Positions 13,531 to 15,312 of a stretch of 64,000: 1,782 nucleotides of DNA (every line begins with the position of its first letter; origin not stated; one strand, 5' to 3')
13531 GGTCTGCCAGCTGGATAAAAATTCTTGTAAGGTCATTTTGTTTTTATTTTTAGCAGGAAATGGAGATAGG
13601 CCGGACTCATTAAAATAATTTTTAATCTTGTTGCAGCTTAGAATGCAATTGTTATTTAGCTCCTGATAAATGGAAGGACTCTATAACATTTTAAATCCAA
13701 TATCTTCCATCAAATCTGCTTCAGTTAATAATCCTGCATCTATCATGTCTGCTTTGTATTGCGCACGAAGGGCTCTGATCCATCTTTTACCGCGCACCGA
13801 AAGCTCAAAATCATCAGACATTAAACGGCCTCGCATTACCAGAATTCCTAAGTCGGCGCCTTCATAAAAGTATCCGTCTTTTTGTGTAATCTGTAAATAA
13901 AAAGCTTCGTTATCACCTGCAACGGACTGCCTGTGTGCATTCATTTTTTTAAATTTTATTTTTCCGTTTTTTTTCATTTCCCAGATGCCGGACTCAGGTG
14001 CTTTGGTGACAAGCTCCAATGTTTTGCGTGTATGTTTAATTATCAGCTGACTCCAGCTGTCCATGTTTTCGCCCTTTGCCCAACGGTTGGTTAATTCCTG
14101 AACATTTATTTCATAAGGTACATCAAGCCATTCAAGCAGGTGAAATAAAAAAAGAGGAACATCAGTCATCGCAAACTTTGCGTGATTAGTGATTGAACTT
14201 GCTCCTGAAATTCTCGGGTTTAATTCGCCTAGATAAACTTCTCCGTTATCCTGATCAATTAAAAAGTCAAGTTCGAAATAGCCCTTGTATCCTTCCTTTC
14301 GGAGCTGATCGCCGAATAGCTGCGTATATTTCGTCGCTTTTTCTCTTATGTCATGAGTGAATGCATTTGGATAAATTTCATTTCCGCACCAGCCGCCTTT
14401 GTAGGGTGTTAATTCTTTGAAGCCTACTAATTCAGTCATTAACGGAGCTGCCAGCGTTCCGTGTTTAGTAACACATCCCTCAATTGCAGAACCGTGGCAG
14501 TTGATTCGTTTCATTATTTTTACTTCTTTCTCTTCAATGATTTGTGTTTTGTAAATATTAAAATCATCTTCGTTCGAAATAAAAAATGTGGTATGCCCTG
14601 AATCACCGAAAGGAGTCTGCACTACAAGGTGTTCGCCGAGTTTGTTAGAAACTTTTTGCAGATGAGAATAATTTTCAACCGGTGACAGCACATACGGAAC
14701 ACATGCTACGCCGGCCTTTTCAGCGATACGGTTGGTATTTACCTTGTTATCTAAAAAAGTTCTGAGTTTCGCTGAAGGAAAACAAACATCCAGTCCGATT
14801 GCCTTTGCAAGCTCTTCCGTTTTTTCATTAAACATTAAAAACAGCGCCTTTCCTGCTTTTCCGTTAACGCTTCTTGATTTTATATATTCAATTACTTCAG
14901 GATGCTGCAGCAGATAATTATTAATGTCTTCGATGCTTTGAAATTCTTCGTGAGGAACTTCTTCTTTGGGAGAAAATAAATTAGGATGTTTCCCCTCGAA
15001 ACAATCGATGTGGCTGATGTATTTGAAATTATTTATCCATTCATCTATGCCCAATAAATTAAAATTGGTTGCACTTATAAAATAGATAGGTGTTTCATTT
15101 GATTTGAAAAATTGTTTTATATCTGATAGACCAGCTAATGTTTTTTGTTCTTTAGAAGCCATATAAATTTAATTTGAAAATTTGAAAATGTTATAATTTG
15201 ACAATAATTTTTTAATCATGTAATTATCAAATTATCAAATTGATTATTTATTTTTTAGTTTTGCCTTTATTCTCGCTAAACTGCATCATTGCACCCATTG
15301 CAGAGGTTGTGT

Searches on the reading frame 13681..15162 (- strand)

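Call 95: search_protein_families(library=pfam, proteins=[window:13681-15162:-], max_evalue=0.001)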
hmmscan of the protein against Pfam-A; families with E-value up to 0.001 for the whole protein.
window:13681-15162:- (493 aa): 1 family
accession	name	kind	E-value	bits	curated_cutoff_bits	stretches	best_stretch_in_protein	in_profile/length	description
PF02786.22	CPSase_L_D2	-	0.0001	22.4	19.8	0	288-328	150-190/211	Carbamoyl-phosphate synthase L chain, ATP binding domain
